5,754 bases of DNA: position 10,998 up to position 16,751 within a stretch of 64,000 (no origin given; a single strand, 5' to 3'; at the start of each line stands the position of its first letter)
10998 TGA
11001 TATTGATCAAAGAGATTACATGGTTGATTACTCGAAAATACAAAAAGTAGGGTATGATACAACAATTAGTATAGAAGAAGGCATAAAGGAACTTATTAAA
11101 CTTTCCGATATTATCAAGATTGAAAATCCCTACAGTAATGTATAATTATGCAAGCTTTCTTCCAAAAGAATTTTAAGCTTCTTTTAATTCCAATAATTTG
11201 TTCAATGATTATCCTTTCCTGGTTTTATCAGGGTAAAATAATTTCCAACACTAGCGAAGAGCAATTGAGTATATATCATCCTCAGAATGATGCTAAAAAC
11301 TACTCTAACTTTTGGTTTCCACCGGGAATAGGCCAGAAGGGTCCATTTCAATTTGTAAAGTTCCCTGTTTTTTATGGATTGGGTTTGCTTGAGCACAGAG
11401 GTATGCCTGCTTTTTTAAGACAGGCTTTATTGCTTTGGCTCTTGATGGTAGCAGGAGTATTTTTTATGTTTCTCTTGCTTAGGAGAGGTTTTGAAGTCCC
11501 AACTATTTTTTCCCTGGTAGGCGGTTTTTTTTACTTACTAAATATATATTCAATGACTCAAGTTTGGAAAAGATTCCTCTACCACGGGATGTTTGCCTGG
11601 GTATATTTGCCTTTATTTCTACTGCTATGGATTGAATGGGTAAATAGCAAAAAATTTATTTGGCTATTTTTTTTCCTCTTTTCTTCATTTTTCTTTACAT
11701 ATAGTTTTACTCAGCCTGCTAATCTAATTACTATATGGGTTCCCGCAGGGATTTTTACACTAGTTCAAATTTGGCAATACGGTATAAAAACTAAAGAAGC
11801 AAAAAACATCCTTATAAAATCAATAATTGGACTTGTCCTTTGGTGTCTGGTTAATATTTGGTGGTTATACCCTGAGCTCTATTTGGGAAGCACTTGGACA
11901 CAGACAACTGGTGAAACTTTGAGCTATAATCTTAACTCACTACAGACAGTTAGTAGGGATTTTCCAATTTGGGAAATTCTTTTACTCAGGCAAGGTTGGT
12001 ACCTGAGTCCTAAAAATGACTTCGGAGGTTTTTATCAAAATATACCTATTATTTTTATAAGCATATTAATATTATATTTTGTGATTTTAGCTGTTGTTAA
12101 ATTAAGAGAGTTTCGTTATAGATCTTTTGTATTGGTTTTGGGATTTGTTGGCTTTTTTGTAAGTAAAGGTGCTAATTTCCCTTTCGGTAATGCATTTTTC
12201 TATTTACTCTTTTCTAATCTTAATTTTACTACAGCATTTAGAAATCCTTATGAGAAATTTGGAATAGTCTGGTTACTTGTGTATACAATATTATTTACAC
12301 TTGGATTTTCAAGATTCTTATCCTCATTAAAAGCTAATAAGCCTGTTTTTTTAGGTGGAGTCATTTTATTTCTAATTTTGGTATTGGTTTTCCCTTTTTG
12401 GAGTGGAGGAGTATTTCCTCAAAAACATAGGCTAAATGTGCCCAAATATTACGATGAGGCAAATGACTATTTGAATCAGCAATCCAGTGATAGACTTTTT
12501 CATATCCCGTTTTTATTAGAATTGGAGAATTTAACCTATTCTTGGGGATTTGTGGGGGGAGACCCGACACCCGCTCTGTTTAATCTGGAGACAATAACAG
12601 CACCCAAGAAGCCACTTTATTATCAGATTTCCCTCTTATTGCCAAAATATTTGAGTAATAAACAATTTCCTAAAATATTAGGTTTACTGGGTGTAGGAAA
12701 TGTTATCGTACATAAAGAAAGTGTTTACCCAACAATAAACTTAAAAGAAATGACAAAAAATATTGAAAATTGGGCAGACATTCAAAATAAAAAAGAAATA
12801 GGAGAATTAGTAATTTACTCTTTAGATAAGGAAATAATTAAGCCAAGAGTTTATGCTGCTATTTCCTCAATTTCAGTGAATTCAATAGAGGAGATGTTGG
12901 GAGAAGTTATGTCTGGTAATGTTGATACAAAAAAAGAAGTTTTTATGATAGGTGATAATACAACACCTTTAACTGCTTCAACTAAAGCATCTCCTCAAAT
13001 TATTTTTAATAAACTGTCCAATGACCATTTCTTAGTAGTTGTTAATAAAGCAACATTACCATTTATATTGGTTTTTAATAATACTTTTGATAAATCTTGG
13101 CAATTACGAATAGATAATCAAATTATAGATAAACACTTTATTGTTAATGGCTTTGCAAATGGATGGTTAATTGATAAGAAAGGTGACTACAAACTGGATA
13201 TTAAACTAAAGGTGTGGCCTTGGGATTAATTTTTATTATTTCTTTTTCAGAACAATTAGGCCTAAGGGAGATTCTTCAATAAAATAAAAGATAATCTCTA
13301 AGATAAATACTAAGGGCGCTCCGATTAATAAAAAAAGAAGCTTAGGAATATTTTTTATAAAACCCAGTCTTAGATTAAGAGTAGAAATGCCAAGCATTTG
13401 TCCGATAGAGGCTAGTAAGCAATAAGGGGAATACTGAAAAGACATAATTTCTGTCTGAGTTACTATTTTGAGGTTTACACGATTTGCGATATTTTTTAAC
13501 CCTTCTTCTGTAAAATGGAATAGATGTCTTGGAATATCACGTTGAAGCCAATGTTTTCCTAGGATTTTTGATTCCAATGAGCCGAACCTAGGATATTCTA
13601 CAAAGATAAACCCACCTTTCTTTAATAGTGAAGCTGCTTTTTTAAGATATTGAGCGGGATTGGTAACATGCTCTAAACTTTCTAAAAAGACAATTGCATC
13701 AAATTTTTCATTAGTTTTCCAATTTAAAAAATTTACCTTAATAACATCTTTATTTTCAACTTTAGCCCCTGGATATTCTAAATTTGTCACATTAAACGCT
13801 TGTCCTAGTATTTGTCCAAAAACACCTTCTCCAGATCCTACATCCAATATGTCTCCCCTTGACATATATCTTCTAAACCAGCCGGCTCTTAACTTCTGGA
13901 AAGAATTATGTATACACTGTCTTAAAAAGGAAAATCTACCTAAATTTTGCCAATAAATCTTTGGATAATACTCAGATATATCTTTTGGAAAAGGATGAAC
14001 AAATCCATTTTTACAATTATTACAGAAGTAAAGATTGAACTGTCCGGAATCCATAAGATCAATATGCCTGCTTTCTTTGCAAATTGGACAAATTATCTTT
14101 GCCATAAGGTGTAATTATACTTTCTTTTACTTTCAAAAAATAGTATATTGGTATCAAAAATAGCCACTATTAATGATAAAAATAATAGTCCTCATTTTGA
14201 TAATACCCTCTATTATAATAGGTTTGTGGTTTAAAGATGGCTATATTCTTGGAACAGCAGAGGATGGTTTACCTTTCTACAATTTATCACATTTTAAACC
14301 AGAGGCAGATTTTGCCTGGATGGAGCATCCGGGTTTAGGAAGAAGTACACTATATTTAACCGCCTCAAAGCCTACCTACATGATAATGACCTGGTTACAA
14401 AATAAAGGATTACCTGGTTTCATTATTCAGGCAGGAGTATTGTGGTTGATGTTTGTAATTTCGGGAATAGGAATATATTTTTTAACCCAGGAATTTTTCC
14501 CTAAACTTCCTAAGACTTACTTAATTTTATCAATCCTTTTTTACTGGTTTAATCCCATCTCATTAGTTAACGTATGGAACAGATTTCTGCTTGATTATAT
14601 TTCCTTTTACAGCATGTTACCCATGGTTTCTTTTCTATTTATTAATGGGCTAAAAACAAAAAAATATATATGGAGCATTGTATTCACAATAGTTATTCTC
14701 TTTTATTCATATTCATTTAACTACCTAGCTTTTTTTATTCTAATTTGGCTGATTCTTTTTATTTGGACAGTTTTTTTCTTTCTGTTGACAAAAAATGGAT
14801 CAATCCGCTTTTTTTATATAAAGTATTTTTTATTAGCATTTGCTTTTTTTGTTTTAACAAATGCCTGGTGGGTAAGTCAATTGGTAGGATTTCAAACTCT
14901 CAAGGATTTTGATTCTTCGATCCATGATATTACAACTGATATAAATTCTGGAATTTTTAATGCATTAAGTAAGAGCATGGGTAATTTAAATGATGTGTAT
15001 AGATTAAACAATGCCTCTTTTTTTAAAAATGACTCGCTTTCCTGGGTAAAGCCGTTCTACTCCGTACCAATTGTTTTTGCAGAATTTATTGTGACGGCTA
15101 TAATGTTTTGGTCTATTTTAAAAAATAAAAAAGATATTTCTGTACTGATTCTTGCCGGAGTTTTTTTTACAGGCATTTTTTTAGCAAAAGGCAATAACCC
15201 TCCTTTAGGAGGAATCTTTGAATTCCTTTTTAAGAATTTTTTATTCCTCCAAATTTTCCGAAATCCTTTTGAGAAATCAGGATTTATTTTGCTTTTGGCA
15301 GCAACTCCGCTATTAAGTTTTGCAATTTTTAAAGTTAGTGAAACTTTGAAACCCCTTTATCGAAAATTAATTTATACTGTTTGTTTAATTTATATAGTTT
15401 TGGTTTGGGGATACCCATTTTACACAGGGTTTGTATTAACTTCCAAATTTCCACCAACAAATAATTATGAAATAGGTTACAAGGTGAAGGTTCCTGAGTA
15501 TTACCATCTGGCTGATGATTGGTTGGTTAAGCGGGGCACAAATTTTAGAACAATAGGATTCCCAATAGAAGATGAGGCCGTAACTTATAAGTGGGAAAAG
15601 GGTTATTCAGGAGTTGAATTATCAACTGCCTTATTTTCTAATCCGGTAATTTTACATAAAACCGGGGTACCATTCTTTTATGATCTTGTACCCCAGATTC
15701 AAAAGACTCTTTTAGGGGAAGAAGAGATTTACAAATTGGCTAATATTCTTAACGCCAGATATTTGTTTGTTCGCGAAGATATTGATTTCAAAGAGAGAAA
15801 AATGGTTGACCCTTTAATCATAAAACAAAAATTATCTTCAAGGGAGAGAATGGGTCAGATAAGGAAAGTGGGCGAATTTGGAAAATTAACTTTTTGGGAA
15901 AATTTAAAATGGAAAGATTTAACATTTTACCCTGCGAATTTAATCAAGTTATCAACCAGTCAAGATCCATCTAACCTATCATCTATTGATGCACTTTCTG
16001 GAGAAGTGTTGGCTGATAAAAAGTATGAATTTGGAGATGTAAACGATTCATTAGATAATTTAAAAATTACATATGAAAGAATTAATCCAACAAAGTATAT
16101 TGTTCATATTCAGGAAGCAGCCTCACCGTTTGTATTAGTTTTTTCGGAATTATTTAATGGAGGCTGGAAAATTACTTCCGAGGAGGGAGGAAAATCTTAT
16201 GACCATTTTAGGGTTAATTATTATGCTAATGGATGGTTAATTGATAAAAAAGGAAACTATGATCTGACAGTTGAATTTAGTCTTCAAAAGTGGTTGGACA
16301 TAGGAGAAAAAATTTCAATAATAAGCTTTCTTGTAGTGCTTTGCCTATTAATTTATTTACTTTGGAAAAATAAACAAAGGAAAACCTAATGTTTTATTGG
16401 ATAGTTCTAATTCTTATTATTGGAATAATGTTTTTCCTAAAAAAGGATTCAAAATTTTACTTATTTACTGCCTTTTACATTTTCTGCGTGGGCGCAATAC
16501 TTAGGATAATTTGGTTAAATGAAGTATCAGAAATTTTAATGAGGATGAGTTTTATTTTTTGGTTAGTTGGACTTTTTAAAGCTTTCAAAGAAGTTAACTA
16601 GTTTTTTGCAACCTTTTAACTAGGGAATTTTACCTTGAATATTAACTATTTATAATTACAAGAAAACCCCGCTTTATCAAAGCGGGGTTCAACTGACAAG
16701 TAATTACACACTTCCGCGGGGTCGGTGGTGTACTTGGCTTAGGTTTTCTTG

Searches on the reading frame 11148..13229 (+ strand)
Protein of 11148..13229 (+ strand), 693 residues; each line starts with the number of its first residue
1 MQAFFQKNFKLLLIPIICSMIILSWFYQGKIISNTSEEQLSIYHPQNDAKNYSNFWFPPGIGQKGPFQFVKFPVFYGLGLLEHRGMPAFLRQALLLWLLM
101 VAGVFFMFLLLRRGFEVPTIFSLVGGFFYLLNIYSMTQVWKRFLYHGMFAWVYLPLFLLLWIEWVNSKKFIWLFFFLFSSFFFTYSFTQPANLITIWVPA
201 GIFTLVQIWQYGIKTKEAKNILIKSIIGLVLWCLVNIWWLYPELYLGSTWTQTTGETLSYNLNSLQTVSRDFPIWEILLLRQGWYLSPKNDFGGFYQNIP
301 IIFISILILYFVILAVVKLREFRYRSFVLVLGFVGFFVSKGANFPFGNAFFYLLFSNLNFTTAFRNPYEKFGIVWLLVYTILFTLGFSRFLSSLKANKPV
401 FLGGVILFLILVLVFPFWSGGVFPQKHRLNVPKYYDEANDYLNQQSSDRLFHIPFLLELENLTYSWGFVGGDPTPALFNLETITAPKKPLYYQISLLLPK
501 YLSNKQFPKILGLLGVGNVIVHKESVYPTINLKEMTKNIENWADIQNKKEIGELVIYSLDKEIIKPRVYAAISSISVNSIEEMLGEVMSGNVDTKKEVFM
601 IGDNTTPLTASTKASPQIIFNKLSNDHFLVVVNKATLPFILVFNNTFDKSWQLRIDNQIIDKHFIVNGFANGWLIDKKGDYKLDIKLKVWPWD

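Call 5: search_protein_families(library=pfam, proteins=[window:11148-13229:+], max_evalue=0.1)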
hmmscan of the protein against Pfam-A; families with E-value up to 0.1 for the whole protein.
window:11148-13229:+ (693 aa): 1 family
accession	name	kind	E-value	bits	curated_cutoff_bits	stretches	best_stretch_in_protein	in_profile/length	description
PF11847.13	GT-C_AftD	-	0.023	13.1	26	1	80-477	63-454/661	Alpha-(1->3)-arabinofuranosyltransferase, N-terminal GT-C domain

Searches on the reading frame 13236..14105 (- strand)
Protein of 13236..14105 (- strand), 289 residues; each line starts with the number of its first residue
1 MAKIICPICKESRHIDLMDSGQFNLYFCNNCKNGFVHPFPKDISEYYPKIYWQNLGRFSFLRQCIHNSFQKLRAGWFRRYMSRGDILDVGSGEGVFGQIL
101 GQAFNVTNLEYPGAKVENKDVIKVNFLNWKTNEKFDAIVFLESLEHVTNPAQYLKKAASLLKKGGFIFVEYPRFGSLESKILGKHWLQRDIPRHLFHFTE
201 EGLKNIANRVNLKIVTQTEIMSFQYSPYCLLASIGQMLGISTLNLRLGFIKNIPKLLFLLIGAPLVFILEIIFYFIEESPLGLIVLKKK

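Call 29: search_protein_families(library=pfam, proteins=[window:13236-14105:-], max_evalue=0.01)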
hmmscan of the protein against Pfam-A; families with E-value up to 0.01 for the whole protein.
window:13236-14105:- (289 aa): 7 families
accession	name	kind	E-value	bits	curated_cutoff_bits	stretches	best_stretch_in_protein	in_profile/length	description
PF13489.12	Methyltransf_23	-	3.5e-22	79.3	27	1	82-217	22-164/164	Methyltransferase domain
PF13847.12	Methyltransf_31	-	1.8e-08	34.6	27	1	107-177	49-114/145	Methyltransferase domain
PF08241.18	Methyltransf_11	-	6.1e-08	33.6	21.2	1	87-169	1-95/95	Methyltransferase domain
PF08242.18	Methyltransf_12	-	2.1e-07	32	30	1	87-167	1-98/98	Methyltransferase domain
PF13649.12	Methyltransf_25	-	6.9e-06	27.1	27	1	86-165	1-97/97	Methyltransferase domain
PF02353.26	CMAS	-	0.0024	17.7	27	1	115-169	107-164/273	Mycolic acid cyclopropane synthetase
PF05148.21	Methyltransf_8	-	0.009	16.3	27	0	76-170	66-157/219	Hypothetical methyltransferase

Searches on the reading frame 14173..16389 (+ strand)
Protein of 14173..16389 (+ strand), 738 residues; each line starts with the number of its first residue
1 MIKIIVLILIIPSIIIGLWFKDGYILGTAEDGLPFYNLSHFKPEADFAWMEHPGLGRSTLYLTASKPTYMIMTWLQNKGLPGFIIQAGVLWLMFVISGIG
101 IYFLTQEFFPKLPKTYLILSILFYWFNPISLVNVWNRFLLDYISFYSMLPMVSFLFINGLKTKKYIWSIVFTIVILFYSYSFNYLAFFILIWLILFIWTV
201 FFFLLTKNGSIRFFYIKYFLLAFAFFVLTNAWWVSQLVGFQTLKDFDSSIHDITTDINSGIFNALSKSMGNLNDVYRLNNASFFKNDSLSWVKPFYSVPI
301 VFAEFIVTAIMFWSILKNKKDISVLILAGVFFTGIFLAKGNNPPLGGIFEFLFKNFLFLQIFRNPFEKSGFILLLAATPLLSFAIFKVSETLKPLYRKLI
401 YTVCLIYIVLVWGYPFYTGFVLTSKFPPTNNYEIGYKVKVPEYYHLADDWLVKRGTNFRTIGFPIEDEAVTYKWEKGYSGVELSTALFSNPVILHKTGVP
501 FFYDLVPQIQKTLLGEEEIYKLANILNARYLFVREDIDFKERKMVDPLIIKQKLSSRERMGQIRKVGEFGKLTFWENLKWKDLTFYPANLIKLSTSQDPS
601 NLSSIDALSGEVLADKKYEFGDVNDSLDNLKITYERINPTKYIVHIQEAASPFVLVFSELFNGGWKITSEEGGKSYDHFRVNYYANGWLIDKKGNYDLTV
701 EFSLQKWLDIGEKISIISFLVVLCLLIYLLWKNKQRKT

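Call 5: search_protein_families(library=pfam, proteins=[window:14173-16389:+], max_evalue=0.1)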
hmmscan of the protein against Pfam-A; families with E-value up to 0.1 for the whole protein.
window:14173-16389:+ (738 aa): 1 family
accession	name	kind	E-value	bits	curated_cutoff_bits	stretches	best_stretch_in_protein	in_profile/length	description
PF11847.13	GT-C_AftD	-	2.2e-05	23.1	26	1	420-572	395-542/661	Alpha-(1->3)-arabinofuranosyltransferase, N-terminal GT-C domain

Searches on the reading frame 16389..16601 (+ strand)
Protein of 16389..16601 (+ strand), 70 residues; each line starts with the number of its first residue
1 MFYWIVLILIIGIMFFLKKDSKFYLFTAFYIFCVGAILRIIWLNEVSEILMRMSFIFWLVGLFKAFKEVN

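Call 5: search_protein_families(library=pfam, proteins=[window:16389-16601:+], max_evalue=0.1)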
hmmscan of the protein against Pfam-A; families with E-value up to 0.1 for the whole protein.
window:16389-16601:+ (70 aa): 0 families

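Call 24: list_cluster_members(proteins=[window:16389-16598:+, window:57369-57689:+, window:61204-61542:+, window:63069-63239:+])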
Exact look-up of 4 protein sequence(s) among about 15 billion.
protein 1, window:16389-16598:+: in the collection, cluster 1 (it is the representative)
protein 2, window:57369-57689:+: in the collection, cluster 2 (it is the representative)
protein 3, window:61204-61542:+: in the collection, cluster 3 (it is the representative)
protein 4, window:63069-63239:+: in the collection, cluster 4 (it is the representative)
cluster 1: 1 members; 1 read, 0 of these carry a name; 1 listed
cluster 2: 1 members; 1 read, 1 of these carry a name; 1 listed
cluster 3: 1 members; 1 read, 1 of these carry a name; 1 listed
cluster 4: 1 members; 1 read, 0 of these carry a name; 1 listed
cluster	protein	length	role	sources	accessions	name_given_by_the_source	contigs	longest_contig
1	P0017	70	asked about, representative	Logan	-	-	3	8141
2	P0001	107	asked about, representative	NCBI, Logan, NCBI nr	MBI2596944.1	hypothetical protein HYW41_02195 [Candidatus Daviesbacteria bacterium] | hypothetical protein [Candidatus Daviesbacteria bacterium]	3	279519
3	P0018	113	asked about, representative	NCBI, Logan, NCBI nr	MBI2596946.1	hypothetical protein HYW41_02205 [Candidatus Daviesbacteria bacterium] | hypothetical protein [Candidatus Daviesbacteria bacterium]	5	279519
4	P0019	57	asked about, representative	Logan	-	-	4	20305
